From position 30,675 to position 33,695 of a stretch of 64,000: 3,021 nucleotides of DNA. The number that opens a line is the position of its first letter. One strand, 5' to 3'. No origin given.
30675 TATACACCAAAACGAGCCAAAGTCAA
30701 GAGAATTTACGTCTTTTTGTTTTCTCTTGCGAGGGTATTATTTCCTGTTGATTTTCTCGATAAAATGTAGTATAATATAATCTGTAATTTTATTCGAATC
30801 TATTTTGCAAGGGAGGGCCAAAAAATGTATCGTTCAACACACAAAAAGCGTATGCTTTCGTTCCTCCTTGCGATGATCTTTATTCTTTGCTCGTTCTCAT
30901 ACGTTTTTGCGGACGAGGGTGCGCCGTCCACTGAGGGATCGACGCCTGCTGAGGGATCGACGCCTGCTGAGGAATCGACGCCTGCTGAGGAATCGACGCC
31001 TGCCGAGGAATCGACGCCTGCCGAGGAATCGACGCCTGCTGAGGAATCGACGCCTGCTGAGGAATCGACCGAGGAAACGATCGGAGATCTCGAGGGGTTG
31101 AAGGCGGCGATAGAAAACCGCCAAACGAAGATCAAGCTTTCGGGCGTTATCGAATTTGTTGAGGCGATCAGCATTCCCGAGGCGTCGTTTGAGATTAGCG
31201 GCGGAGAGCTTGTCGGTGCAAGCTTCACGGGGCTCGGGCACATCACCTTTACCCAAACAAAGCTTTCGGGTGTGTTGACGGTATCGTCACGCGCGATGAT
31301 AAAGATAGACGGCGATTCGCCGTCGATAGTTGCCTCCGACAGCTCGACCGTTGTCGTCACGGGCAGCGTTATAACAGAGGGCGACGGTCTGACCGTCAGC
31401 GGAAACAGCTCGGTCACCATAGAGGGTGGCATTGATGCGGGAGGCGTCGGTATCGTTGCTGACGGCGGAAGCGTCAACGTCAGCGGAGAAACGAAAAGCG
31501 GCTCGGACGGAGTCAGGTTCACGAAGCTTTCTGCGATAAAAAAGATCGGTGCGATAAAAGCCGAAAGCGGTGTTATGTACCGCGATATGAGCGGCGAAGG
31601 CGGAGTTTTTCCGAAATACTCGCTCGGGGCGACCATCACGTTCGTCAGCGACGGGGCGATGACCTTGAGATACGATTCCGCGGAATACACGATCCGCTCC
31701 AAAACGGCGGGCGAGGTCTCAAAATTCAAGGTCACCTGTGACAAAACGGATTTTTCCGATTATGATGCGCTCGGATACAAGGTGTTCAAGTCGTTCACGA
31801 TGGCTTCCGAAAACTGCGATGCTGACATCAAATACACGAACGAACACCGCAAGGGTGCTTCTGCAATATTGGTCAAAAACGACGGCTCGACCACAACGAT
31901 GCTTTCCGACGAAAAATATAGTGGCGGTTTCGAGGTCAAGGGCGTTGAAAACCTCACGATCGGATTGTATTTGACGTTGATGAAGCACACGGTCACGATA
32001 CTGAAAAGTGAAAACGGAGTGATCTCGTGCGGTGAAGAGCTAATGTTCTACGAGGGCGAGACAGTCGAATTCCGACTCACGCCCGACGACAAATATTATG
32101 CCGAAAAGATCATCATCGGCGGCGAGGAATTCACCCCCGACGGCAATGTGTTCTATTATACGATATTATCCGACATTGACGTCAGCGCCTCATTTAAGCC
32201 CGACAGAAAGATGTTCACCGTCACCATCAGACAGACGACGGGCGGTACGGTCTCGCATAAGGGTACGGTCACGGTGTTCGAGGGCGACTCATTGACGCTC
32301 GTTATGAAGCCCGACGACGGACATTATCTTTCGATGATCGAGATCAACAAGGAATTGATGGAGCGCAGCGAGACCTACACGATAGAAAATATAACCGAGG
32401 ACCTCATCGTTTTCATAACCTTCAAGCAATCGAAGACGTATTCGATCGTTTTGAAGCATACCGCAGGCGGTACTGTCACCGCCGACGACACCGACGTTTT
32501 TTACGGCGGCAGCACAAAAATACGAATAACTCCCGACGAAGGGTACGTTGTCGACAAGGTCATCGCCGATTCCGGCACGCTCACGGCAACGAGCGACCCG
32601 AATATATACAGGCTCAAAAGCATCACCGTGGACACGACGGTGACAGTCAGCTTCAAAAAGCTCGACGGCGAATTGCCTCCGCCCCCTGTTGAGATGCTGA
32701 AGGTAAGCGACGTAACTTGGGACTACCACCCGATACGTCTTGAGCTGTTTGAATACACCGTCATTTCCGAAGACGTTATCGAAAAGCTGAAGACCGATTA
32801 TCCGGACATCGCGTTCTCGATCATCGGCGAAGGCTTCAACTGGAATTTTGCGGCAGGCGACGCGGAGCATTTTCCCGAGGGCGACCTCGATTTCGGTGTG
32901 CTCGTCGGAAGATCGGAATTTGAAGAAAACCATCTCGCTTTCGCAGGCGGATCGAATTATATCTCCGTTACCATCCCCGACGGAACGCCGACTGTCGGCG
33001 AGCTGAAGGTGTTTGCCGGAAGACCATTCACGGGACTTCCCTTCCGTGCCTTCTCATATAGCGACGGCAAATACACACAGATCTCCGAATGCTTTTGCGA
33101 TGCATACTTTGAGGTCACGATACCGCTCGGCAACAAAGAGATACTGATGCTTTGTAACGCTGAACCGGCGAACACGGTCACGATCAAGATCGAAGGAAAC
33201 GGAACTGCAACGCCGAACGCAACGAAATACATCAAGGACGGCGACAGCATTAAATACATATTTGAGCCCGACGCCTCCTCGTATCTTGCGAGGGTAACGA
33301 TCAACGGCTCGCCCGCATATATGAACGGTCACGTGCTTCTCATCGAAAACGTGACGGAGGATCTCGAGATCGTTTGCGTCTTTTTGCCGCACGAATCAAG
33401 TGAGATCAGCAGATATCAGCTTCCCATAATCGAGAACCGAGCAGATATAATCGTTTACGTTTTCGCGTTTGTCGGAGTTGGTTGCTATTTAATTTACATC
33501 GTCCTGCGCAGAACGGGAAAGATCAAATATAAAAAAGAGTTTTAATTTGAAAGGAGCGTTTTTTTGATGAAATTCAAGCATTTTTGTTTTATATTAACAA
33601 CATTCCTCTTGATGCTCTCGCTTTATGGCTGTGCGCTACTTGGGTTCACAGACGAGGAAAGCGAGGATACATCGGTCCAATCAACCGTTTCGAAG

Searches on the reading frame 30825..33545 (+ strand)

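Call 81: search_protein_families(library=pfam, proteins=[window:30825-33545:+], max_evalue=1e-8)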
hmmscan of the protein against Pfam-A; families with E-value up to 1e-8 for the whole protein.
window:30825-33545:+ (906 aa): 1 family
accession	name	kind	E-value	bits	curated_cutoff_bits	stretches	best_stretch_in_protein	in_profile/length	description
PF18998.6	Flg_new_2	-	1.2e-11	44.8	23.6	0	539-612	1-71/73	Divergent InlB B-repeat domain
